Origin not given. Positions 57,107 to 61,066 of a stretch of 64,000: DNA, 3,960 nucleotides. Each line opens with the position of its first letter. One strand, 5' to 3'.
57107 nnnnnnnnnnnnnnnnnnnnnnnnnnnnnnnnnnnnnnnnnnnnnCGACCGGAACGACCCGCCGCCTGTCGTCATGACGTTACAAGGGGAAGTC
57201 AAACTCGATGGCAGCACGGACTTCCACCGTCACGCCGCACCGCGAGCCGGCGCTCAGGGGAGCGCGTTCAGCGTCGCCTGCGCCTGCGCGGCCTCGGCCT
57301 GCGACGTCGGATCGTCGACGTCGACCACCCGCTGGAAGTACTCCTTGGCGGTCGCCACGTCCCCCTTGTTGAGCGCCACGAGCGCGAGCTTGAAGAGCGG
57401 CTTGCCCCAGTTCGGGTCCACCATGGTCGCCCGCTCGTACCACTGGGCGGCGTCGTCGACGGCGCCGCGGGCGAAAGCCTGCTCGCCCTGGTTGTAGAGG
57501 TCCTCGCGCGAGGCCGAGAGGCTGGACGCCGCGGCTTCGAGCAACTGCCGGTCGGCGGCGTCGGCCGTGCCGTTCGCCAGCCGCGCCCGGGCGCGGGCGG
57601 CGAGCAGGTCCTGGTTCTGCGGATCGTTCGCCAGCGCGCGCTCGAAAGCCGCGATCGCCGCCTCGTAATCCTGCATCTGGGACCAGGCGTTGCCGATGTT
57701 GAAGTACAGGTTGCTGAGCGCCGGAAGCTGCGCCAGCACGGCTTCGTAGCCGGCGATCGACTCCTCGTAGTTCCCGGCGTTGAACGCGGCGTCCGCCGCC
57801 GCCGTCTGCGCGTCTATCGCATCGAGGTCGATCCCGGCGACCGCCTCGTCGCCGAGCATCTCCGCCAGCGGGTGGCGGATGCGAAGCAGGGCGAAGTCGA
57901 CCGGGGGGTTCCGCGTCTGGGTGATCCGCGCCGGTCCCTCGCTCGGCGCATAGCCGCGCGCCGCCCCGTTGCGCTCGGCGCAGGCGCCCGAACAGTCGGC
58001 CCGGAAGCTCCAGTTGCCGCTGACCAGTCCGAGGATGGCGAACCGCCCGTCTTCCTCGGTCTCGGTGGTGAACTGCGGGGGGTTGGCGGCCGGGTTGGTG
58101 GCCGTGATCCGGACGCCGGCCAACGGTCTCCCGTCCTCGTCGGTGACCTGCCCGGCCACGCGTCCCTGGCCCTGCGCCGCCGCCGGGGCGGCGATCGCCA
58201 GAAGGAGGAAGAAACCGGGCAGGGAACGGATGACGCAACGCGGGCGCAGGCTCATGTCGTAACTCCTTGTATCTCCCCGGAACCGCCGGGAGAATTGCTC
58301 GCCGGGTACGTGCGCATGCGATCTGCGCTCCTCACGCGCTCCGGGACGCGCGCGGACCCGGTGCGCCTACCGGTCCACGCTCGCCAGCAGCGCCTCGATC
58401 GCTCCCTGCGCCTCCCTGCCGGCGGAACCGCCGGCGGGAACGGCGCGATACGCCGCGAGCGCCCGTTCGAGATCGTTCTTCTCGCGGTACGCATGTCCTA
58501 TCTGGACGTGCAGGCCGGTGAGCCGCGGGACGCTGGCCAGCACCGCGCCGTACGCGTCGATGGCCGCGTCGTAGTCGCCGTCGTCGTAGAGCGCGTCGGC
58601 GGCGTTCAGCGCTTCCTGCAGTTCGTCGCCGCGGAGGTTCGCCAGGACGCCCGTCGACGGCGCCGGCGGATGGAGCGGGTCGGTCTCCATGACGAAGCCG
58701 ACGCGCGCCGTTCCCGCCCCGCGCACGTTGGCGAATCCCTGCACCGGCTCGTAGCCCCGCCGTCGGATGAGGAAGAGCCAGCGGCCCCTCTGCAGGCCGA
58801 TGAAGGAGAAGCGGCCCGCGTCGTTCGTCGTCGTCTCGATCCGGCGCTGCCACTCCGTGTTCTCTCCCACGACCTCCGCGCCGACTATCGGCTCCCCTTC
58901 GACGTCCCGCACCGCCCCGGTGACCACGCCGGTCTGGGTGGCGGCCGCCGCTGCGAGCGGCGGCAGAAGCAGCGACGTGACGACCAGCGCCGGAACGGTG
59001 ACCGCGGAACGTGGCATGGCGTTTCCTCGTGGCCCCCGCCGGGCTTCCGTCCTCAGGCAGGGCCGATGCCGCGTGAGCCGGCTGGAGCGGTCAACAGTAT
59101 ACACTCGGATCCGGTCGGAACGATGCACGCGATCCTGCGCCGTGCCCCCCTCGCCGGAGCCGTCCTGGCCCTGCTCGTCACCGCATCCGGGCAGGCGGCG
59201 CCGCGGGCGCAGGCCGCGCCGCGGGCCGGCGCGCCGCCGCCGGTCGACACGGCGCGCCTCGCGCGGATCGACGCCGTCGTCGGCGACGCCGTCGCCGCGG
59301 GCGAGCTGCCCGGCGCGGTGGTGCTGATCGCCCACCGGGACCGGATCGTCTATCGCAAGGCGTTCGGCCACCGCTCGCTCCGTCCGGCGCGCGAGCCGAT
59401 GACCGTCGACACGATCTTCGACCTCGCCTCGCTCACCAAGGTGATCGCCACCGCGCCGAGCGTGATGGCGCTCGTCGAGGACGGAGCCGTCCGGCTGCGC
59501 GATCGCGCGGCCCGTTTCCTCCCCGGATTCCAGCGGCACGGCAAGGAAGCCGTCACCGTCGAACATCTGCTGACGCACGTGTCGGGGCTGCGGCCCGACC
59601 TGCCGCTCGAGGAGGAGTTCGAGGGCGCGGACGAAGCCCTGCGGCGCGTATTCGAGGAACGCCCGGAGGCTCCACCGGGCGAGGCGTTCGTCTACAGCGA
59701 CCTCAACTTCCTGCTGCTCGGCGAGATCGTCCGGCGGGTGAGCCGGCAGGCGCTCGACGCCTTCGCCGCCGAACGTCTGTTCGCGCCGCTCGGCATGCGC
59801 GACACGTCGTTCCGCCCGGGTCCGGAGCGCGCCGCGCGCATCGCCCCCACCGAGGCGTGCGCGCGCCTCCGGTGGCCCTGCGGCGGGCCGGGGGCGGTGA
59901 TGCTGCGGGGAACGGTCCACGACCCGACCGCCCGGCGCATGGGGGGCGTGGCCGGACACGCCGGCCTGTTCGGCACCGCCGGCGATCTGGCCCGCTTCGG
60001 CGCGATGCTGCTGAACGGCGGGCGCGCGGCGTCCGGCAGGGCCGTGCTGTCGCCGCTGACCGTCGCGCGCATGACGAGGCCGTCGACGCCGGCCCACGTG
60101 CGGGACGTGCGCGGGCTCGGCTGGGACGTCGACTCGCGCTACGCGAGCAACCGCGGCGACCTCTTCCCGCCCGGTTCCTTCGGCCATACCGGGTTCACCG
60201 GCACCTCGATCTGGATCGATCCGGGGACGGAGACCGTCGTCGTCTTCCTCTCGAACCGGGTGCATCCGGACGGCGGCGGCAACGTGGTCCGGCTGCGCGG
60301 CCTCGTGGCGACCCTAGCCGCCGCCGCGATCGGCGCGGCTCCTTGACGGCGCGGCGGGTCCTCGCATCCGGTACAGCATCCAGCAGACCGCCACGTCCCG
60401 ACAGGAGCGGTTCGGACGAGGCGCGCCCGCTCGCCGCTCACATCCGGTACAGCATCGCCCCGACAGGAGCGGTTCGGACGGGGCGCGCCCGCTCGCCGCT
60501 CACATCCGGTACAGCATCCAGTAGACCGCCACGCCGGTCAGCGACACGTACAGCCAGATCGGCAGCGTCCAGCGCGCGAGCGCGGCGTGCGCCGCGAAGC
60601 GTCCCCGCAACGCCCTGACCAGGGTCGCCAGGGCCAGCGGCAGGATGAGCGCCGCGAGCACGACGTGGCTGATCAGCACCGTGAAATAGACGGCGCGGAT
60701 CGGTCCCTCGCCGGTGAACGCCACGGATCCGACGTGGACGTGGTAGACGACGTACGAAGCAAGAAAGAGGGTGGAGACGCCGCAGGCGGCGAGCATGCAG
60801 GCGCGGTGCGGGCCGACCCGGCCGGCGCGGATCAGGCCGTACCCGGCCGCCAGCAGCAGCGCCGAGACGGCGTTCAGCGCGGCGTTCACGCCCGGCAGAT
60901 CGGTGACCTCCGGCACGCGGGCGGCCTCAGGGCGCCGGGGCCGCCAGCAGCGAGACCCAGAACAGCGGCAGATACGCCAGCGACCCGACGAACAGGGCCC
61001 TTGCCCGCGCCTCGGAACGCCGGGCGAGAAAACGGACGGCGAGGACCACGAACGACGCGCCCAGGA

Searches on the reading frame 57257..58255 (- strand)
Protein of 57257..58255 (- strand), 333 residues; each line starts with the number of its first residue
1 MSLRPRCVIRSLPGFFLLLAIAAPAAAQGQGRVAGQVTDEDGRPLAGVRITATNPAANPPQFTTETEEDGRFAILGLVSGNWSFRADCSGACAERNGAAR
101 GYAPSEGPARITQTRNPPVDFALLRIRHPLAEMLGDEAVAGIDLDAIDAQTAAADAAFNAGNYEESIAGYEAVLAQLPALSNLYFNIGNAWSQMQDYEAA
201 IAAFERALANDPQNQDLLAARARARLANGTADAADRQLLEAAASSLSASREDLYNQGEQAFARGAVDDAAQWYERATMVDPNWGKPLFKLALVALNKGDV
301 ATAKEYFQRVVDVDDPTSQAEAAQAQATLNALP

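Call 69: search_protein_families(library=pfam, proteins=[window:57257-58255:-], max_evalue=0.0001)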
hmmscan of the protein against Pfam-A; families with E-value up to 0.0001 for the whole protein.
window:57257-58255:- (333 aa): 15 families
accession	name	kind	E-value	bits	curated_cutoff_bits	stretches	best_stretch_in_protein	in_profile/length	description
PF07719.23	TPR_2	-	8.4e-21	72.8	27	1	183-214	3-34/34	Tetratricopeptide repeat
PF00515.34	TPR_1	-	2.4e-17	62.4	27.8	1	182-214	2-34/34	Tetratricopeptide repeat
PF13181.12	TPR_8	-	8.1e-15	54.1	25.7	1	183-214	3-34/34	Tetratricopeptide repeat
PF13620.12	CarboxypepD_reg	-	4.1e-12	46.7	32.3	1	33-106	2-63/82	Carboxypeptidase regulatory-like domain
PF13432.12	TPR_16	-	2.5e-11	44.2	32.7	1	152-214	2-64/65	Tetratricopeptide repeat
PF13414.12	TPR_11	-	2.5e-11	43.5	26.8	0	188-229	1-42/42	TPR repeat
PF13371.12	TPR_9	-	6.8e-11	42.5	35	1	157-224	5-72/73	Tetratricopeptide repeat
PF14559.12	TPR_19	-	2.1e-08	34.8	25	0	194-241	4-51/68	Tetratricopeptide repeat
PF13174.12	TPR_6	-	2.4e-08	34.5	26.3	0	287-312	3-28/33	Tetratricopeptide repeat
PF13428.12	TPR_14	-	3e-08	34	23.5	0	194-224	14-44/44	Tetratricopeptide repeat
PF13176.12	TPR_7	-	6.2e-08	32.6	27.9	0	184-214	2-34/36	Tetratricopeptide repeat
PF13431.12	TPR_17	-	8.3e-07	29.2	24.4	0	203-234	1-32/34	Tetratricopeptide repeat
PF13424.12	TPR_12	-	5e-06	27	30.1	1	149-211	5-75/77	Tetratricopeptide repeat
PF23914.1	TPR_CcmH_CycH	-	2.7e-05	24.5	42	0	187-276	56-147/158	Cytochrome c-type biogenesis protein H TPR domain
PF25060.1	ARM_TT21_2nd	-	6.2e-05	23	27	0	237-280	44-86/270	Tetratricopeptide repeat protein 21 second ARM domain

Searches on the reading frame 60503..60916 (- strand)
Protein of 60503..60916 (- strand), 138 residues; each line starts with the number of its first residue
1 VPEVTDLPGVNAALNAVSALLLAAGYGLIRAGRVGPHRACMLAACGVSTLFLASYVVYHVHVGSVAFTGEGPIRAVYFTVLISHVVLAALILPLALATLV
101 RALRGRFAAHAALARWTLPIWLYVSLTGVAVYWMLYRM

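Call 69: search_protein_families(library=pfam, proteins=[window:60503-60916:-], max_evalue=0.0001)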
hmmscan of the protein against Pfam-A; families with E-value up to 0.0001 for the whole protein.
window:60503-60916:- (138 aa): 1 family
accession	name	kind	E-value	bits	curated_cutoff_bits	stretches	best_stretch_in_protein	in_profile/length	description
PF04238.17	DUF420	-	7.1e-42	143.2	30.5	1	7-135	1-130/130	Protein of unknown function (DUF420)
